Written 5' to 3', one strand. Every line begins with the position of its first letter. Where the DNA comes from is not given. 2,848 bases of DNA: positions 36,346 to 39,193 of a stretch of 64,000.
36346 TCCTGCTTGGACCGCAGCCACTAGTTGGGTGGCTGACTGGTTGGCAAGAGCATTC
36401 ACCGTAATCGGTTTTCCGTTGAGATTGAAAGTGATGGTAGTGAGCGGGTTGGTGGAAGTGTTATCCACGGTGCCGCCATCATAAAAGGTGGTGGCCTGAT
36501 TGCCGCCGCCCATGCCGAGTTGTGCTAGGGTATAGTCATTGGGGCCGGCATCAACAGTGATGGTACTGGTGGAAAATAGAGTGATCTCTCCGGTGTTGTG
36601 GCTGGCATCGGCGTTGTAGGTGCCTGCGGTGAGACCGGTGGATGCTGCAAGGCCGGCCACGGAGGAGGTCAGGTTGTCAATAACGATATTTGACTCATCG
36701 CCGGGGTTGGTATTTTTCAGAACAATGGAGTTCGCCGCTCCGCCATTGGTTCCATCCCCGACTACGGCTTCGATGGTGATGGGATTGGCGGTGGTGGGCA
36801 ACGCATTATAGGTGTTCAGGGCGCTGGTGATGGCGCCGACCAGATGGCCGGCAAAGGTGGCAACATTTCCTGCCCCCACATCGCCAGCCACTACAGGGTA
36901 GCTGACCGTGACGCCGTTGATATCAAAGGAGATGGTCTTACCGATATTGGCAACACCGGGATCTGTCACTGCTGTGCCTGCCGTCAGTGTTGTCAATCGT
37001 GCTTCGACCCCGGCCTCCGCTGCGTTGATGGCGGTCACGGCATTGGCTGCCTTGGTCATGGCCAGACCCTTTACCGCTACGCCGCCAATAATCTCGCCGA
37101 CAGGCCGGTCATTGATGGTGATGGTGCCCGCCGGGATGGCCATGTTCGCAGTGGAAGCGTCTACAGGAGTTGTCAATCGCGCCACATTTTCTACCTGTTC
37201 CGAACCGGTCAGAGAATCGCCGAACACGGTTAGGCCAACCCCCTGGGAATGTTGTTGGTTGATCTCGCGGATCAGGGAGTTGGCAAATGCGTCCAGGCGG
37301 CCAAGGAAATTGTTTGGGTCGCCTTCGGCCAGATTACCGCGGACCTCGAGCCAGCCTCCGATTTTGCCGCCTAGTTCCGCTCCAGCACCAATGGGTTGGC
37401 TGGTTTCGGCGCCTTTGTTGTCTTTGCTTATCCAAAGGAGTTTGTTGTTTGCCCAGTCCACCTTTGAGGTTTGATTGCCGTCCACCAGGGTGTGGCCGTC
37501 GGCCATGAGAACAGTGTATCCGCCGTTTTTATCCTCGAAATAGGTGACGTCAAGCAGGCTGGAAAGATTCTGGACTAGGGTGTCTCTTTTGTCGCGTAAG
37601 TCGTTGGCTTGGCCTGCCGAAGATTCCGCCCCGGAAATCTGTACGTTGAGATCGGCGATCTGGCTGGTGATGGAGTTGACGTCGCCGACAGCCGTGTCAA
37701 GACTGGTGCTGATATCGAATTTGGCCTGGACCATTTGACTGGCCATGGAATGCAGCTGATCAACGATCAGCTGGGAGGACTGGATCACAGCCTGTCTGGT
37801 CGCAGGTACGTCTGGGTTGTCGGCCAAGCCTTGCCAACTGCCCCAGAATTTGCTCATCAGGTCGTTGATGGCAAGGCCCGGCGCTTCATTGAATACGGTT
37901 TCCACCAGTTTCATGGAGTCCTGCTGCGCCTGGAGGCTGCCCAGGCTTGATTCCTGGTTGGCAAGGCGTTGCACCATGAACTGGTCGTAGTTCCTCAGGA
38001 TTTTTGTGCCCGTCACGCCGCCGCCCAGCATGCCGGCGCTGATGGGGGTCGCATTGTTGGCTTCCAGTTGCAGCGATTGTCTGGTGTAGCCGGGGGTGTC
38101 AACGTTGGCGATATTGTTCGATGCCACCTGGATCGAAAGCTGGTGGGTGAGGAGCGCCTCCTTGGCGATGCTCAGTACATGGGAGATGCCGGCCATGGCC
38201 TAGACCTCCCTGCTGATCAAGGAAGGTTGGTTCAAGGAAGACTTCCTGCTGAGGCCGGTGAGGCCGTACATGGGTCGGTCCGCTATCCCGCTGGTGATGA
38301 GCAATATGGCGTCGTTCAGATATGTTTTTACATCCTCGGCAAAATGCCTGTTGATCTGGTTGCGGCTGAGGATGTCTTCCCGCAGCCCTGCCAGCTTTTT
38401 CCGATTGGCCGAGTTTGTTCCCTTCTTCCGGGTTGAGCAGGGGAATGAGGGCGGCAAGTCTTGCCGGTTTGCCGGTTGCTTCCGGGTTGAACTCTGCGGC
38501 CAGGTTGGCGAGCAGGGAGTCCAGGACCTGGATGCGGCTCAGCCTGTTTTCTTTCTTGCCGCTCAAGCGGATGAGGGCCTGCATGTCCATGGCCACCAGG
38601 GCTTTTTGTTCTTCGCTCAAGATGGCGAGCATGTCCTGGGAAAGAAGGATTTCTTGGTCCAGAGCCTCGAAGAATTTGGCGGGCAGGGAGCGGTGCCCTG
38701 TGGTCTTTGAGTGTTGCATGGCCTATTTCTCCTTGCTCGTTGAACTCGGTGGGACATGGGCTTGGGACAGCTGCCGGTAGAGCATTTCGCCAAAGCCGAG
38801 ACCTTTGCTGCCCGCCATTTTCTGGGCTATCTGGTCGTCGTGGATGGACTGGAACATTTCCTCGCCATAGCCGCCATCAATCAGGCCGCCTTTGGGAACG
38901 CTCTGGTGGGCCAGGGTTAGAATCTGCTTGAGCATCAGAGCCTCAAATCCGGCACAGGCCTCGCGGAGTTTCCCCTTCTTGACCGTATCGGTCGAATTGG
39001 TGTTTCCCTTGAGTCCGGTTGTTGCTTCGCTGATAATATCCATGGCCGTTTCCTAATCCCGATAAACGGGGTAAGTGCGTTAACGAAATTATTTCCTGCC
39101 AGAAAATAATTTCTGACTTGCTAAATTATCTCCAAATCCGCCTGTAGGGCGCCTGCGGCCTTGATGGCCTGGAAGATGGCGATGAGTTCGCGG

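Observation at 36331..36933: The same module occurs in FlgK, shared between the two hook-filament junction proteins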

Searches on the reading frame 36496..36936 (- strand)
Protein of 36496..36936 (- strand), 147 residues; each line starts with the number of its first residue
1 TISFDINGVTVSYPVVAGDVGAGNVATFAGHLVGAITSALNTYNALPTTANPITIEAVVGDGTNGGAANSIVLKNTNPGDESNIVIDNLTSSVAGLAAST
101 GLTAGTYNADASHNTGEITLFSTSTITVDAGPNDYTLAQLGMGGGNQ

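Call 17: search_solved_structures(query=A1, max_evalue=10, show_alignments=3)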
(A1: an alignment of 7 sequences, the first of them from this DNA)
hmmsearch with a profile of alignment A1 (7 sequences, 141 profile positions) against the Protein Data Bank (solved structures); distinct sequences matched with E-value up to 10: 3.
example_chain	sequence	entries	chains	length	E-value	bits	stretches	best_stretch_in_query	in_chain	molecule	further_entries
4f7g_B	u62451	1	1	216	0.3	14.3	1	18-67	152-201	Talin-1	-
9q5f_A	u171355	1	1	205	5.4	10.3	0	59-79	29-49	Streptococcal hemagglutinin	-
6efc_A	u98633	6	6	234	6.5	10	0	59-79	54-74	Streptococcal hemagglutinin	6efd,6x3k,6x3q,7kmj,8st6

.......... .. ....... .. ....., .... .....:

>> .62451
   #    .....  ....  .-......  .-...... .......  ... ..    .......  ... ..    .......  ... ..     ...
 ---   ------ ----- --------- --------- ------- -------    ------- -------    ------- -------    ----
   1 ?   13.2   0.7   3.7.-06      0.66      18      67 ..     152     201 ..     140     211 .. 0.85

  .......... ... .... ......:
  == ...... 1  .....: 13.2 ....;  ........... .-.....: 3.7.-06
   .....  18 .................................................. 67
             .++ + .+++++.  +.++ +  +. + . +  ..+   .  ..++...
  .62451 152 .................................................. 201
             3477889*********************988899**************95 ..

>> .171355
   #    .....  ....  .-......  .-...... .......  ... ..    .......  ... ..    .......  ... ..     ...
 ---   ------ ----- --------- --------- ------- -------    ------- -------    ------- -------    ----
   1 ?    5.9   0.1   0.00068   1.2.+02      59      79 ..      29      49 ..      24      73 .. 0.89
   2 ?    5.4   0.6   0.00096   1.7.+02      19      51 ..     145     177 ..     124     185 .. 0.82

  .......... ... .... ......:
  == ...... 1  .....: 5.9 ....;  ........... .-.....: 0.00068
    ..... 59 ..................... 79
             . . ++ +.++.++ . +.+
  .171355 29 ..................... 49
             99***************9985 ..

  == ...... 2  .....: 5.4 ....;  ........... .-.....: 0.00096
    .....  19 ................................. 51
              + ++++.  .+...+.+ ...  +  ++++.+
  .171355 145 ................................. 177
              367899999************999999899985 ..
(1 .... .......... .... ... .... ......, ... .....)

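Call 18: search_protein_families(library=pfam, alignment_id=A1, max_evalue=10)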
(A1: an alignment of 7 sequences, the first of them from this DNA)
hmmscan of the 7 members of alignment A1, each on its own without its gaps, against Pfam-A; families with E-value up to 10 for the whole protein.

A. member 1, seq(147 aa): 0 families

B. families by the number of members that match (of 7 scanned): 3 families
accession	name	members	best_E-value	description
PF07196.18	Flagellin_IN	1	0.027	Flagellin hook IN motif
PF13603.12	tRNA-synt_1_2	1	0.028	Leucyl-tRNA synthetase, editing domain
PF05713.17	MobC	1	0.05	Bacterial mobilisation protein (MobC)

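Call 21: find_related_loci(query=A1, collection=genome_contigs, flank=10000)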
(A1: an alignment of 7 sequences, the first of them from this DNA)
Query A1 (147 aa) in genome_contigs; peptide patterns used: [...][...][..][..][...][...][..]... (x = any residue, [..] = any of these).
97 stretches matched a pattern; 39 encode a relative of the query (tblastn E <= 1e-3); 38 distinct loci.
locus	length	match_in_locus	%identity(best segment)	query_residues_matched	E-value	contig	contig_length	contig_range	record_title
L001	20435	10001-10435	76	1-144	1e-64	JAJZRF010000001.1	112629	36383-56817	MAG: Deltaproteobacteria bacterium isolate SKS1.bin79 NODE_231_length_112629_cov_16.769426, whole genome shotgun sequenc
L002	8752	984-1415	74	1-142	3e-60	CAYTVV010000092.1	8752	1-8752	MAG TPA_asm: uncultured Desulfurivibrio sp. isolate ERP113451_co7_199 genome assembly, contig: NODE_6640_length_8752_cov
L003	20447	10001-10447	70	1-147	5e-58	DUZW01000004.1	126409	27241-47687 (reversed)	MAG TPA_asm: Deltaproteobacteria bacterium isolate MAG_22309_dsfv_022 Ga0224510_10000020, whole genome shotgun sequence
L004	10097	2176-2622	67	1-144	1e-54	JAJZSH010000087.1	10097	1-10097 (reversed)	MAG: Deltaproteobacteria bacterium isolate SKS3.bin27 NODE_11142_length_10097_cov_1.908726, whole genome shotgun sequenc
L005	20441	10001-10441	63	1-144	1e-51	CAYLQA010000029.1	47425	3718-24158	MAG TPA_asm: uncultured Desulfobulbia bacterium isolate SRP167671_co2_211 genome assembly, contig: NODE_958_length_47425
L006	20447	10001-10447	59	1-146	8e-48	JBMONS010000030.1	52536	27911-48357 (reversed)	MAG: Thermodesulfobacteriota bacterium isolate Betzabe_MAG082 MAG082_30, whole genome shotgun sequence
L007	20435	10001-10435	63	1-142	2e-46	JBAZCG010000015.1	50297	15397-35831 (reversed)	MAG: Desulfurivibrionaceae bacterium isolate SO_2017_GW1_131 NODE_3443_length_50297_cov_1.161710_OW334_2017, whole genom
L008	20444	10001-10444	60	1-144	5e-45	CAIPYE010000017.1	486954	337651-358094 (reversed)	MAG: uncultured delta proteobacterium isolate MJ130729A_bin-331 genome assembly, contig: bin-331:17/17, whole genome sho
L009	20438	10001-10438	55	2-142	1e-41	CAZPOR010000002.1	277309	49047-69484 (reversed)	MAG TPA_asm: uncultured Desulfurivibrio sp. isolate binchicken_co269_249 genome assembly, contig: NODE_22_length_277309_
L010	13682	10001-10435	61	1-142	2e-39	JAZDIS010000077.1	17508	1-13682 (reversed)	MAG: Pseudomonadota bacterium isolate MEGAHIT-group-0.419 k141_5501121, whole genome shotgun sequence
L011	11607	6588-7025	56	1-142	3e-39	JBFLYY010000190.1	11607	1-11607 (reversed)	MAG: Thermodesulfobacteriota bacterium isolate MAG097 MAG097_190, whole genome shotgun sequence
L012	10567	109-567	55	2-145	1e-38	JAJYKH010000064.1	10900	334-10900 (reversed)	MAG: Deltaproteobacteria bacterium isolate DBS2-1.bin30 NODE_11550_length_10900_cov_1.371856, whole genome shotgun seque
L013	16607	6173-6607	55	1-142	1e-38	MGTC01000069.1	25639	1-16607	MAG: Deltaproteobacteria bacterium RIFOXYD12_FULL_55_16 rifoxyd3_full_scaffold_656, whole genome shotgun sequence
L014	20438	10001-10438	54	2-142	1e-37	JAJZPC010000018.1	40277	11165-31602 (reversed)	MAG: Deltaproteobacteria bacterium isolate SKS1.bin10 NODE_1663_length_40277_cov_4.720672, whole genome shotgun sequence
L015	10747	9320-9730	54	2-140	1e-37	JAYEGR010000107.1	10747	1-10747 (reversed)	MAG: Thermodesulfobacteriota bacterium isolate MAG241 MAG241_107, whole genome shotgun sequence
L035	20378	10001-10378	39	2-145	9e-14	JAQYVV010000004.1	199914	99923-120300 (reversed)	MAG: Desulfurivibrionaceae bacterium isolate SF_100_bin22 SF_100_bin.22.orig_100_contig-145_71, whole genome shotgun seq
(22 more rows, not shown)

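Call 23: find_homologous_proteins(query=A1, max_evalue=0.001)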
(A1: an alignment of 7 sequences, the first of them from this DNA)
Query A1 (7 sequences) (147 aa, profile of the alignment): 1 proteins with E <= 0.001 among 8000 candidates.
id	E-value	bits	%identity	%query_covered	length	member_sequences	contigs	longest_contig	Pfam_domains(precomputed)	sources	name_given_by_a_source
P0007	8.1e-10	57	48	44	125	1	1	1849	-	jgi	-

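Call 39: search_protein_representatives(alignment_id=A1)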
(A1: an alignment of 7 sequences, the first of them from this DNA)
Query: 7 sequences, 141 profile positions. Proteins with E-value up to 0.001 (for the whole library): 38; up to 1e-10: 34; up to 1e-30: 22. The best 38 are listed.
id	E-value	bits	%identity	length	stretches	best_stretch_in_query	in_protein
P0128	1.8e-90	316.5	-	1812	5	2-139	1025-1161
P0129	3.0e-81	286.6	-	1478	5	2-140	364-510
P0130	9.8e-79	278.5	-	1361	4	1-140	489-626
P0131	2.3e-68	244.9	-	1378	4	1-140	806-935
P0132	2.7e-65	234.9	-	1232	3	2-140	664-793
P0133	2.4e-61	222.1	-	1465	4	2-140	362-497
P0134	4.2e-51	188.9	-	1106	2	3-140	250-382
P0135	1.9e-50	186.8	-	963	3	1-140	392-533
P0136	3.4e-50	186.0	-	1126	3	1-140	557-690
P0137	3.6e-50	185.9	-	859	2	1-140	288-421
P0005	1.4e-48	180.7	-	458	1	2-140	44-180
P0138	6.5e-48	178.6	-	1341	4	1-140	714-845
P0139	3.4e-47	176.3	-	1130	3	1-140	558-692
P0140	3.2e-42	160.1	-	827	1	1-140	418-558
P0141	1.1e-41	158.4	-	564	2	2-140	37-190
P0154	6.1e-14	68.5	-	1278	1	1-140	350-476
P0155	1.3e-12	64.2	-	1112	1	1-140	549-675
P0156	5.4e-12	62.2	-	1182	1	2-140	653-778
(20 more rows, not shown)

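Call 43: search_protein_families(library=pfam, proteins=[P0155, P0156, P0154, P0128], max_evalue=0.01)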
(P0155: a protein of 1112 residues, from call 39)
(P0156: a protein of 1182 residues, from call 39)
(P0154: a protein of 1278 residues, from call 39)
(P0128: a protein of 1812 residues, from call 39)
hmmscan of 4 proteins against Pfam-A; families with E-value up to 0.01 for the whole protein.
P0155 (1112 aa): 2 families
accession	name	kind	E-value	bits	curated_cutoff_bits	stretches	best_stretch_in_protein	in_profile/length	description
PF14252.11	DUF4347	-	2.1e-58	197.2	24.6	1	89-238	1-150/164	Domain of unknown function (DUF4347)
PF17803.7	Cadherin_4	-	6.7e-05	23.8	25.1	1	748-813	2-67/71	Bacterial cadherin-like domain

P0156 (1182 aa): 2 families
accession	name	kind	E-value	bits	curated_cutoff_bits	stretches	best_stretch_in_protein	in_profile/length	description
PF14252.11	DUF4347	-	2e-56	190.7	24.6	1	90-253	1-164/164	Domain of unknown function (DUF4347)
PF07676.18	PD40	-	3.3e-07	30.5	20.9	0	329-354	9-31/38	WD40-like Beta Propeller Repeat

P0154 (1278 aa): 3 families
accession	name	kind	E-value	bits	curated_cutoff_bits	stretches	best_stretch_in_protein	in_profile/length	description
PF07676.18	PD40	-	2.8e-06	27.6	20.9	0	24-55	7-31/38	WD40-like Beta Propeller Repeat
PF21471.3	Reelin_subrepeat-B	-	0.00086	19.5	27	0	879-932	63-110/127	Reelin subrepeat B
PF17803.7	Cadherin_4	-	0.006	17.5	25.1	1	549-605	2-58/71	Bacterial cadherin-like domain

P0128 (1812 aa): 3 families
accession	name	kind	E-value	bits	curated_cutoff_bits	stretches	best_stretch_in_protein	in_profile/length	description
PF07196.18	Flagellin_IN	-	1.7e-11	44.6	22.7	2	1403-1455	2-55/55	Flagellin hook IN motif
PF00669.25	Flagellin_N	-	1.2e-09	38.8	26.6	1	1-116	21-137/139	Bacterial flagellin N-terminal helical region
PF00700.27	Flagellin_C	-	6.7e-05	23.6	23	1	1732-1812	4-86/86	Bacterial flagellin C-terminal helical region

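Call 61: search_protein_families(library=pfam, proteins=[L035:1087-2295:-, L035:2504-4738:+, L035:5229-6332:+, L035:6329-13753:+, L035:13744-14505:+, L035:14706-16070:+, L035:16077-18224:+], max_evalue=0.001)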
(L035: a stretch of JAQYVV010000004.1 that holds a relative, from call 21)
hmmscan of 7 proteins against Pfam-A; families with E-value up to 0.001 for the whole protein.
L035:1087-2295:- (402 aa): 9 families
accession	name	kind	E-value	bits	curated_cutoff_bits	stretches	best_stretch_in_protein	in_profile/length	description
PF13421.11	Band_7_1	-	4e-61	206.8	24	1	43-252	2-210/211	SPFH domain-Band 7 family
PF12773.13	DZR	-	1.5e-16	60.7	27.3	2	323-368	1-45/45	Double zinc ribbon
PF13240.11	Zn_Ribbon_1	-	2.9e-14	52.7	25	2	349-371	1-23/23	zinc-ribbon domain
PF01145.31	Band_7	-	2.8e-12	47.5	23.6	1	60-264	2-166/176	SPFH domain / Band 7 family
PF17032.10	Zn_ribbon_15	-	4.4e-07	31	28.9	0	318-341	50-73/73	zinc-ribbon family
PF18912.6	DZR_2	-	2.5e-06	27.6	27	1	349-397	9-55/56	Double zinc ribbon domain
PF13248.11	Zn_ribbon_3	-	3.3e-06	26.8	27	0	349-368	4-23/26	zinc-ribbon domain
PF07191.17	Zn_ribbon_6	-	8.8e-05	22.9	25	0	364-401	3-39/67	Double zinc ribbon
PF24460.1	DUF7575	-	0.00061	19.5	28.5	0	349-371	5-27/28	Domain of unknown function (DUF7575)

L035:2504-4738:+ (744 aa): 1 family
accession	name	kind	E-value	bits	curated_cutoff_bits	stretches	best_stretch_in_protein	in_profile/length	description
PF02321.23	OEP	-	2e-27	96.7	22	2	85-285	3-187/187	Outer membrane efflux protein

L035:5229-6332:+ (367 aa): 1 family
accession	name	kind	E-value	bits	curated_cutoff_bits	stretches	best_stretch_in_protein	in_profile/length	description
PF04773.18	FecR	-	1.1e-08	35.9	24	1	74-168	1-89/97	FecR protein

L035:6329-13753:+ (2474 aa): 4 families
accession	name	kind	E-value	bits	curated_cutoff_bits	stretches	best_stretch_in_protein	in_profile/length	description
PF13517.12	FG-GAP_3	-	4.5e-64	213.4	26.9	11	371-429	1-61/61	FG-GAP-like repeat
PF14252.11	DUF4347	-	1.1e-52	178.5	24.6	1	90-244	1-155/164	Domain of unknown function (DUF4347)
PF19699.4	CLSTN_C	-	1.8e-13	50.6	27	0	1760-1804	16-59/354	Calsyntenin C-terminal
PF01839.29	FG-GAP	-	1.6e-07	31.4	22.1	1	412-441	3-27/37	FG-GAP repeat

L035:13744-14505:+ (253 aa): 2 families
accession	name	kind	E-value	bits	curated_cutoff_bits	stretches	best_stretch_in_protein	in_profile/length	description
PF13437.12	HlyD_3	-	1.2e-17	65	22.2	1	139-225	1-89/106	HlyD family secretion protein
PF16576.10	HlyD_D23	-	1.9e-09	37.6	30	1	45-224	21-196/214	Barrel-sandwich domain of CusB or HlyD membrane-fusion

L035:14706-16070:+ (454 aa): 5 families
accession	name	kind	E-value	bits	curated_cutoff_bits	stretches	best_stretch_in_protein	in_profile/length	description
PF13437.12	HlyD_3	-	2.8e-15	57.4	22.2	2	318-421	2-105/106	HlyD family secretion protein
PF16576.10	HlyD_D23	-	1.1e-09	38.4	30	1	223-391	21-182/214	Barrel-sandwich domain of CusB or HlyD membrane-fusion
PF13533.13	Biotin_lipoyl_2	-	9.6e-08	32.1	29.8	1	224-253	3-32/32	Biotin-lipoyl like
PF01590.32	GAF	-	0.00039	21.4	22.4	0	41-164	9-130/133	GAF domain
PF00364.28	Biotin_lipoyl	-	0.00074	19.7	22.1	0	223-252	44-73/73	Biotin-requiring enzyme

L035:16077-18224:+ (715 aa): 3 families
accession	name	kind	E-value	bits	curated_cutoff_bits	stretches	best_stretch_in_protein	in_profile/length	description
PF02163.28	Peptidase_M50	-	2.4e-09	37.3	27.2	1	200-303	2-126/221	Peptidase family M50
PF13437.12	HlyD_3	-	2.2e-08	35.2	22.2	1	554-607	1-54/106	HlyD family secretion protein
PF16576.10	HlyD_D23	-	0.00026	20.8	30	1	467-607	24-162/214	Barrel-sandwich domain of CusB or HlyD membrane-fusion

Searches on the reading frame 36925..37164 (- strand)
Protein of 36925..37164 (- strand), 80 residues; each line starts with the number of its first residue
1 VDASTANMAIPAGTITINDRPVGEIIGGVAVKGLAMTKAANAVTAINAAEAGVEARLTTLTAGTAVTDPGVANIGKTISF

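Call 20: search_protein_families(library=pfam, proteins=[window:36925-37164:-], max_evalue=10)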
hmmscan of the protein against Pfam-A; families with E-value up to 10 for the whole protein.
seq(80 aa): 2 families
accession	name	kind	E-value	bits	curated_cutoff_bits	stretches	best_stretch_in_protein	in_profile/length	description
PF25455.1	Beta-barrel_CAF17_C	-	0.002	18.3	25.7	1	11-56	15-63/70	CAF17, C-terminal beta-barrel domain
PF07196.18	Flagellin_IN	-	0.015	15.9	22.7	1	15-59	2-45/55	Flagellin hook IN motif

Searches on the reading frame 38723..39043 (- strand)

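Call 46: search_protein_families(library=pfam, proteins=[window:38723-39043:-], max_evalue=0.001)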
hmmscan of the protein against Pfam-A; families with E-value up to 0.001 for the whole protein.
window:38723-39043:- (106 aa): 1 family
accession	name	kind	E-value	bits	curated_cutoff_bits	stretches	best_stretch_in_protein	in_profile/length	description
PF10135.14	Rod-binding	-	1e-15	58.4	25.1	1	48-91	6-51/51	Rod binding protein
